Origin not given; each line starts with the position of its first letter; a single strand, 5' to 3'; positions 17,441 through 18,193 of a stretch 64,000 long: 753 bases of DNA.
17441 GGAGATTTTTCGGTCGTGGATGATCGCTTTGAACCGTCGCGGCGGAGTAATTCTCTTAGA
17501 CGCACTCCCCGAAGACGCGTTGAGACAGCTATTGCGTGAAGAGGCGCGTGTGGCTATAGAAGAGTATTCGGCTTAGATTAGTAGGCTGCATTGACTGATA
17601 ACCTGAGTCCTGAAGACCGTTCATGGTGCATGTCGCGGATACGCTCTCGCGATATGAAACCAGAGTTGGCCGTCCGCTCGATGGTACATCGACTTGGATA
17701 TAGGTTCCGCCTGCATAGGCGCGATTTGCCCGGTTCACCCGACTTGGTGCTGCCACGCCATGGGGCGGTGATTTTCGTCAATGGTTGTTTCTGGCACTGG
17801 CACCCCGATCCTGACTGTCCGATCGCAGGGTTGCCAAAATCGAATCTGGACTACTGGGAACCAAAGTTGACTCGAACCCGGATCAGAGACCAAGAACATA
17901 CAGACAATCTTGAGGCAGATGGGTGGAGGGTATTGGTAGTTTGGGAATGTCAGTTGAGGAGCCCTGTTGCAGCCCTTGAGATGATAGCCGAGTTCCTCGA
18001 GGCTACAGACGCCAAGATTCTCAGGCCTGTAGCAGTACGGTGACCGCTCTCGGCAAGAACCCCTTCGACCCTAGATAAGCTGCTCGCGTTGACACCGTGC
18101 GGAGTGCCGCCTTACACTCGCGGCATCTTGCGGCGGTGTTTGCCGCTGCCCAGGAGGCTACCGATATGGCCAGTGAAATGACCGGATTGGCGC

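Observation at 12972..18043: Dcm...Vsr-bracketed five-gene operon with a GHKL ATPase and two unassignable proteins: candidate uncharacterised methylation-associated defence system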

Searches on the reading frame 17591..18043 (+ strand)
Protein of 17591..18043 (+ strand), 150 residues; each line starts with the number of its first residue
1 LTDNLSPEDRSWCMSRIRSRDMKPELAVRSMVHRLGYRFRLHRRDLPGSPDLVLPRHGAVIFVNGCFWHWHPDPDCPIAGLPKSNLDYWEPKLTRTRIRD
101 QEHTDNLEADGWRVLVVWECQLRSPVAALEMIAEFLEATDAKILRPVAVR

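Call 3: search_protein_families(library=pfam, proteins=[window:17591-18043:+], max_evalue=1)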
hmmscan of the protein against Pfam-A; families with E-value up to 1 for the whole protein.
window:17591-18043:+ (150 aa): 1 family
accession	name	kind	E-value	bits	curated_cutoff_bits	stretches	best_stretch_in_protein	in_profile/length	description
PF03852.21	Vsr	-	1.6e-25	89.2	27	1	2-71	1-70/74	DNA mismatch endonuclease Vsr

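Call 4: search_protein_families(library=padloc, proteins=[window:17591-18043:+], max_evalue=1)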
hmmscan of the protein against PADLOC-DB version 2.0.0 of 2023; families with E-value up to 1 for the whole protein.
window:17591-18043:+ (150 aa): 1 family
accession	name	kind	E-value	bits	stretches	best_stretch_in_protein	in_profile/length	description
PDLC03397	Vsr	-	2.9e-22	77.4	1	7-125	7-122/156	Type II nicking endonuclease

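Call 5: search_protein_families(library=ncbifam, proteins=[window:17591-18043:+], max_evalue=1)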
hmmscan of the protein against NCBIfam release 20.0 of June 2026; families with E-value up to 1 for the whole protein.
window:17591-18043:+ (150 aa): 1 family
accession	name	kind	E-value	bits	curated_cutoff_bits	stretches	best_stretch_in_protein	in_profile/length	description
TIGR00632.1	vsr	subfamily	1.4e-40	138.2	97.85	1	1-121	1-119/119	DNA mismatch endonuclease Vsr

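Call 107: search_solved_structures(query=window:17591-18043:+, max_evalue=0.001, show_alignments=1)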
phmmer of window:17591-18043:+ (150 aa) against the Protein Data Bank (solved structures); distinct sequences matched with E-value up to 0.001: 3.
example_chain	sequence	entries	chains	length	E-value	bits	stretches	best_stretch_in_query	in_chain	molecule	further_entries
1cw0_A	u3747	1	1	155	7.8e-22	80.9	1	9-126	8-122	PROTEIN (DNA MISMATCH ENDONUCLEASE)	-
1vsr_A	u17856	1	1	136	6.1e-20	74.7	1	27-126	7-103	PROTEIN (VSR ENDONUCLEASE)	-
1odg_A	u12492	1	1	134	8e-20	74.4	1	29-126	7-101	DNA MISMATCH ENDONUCLEASE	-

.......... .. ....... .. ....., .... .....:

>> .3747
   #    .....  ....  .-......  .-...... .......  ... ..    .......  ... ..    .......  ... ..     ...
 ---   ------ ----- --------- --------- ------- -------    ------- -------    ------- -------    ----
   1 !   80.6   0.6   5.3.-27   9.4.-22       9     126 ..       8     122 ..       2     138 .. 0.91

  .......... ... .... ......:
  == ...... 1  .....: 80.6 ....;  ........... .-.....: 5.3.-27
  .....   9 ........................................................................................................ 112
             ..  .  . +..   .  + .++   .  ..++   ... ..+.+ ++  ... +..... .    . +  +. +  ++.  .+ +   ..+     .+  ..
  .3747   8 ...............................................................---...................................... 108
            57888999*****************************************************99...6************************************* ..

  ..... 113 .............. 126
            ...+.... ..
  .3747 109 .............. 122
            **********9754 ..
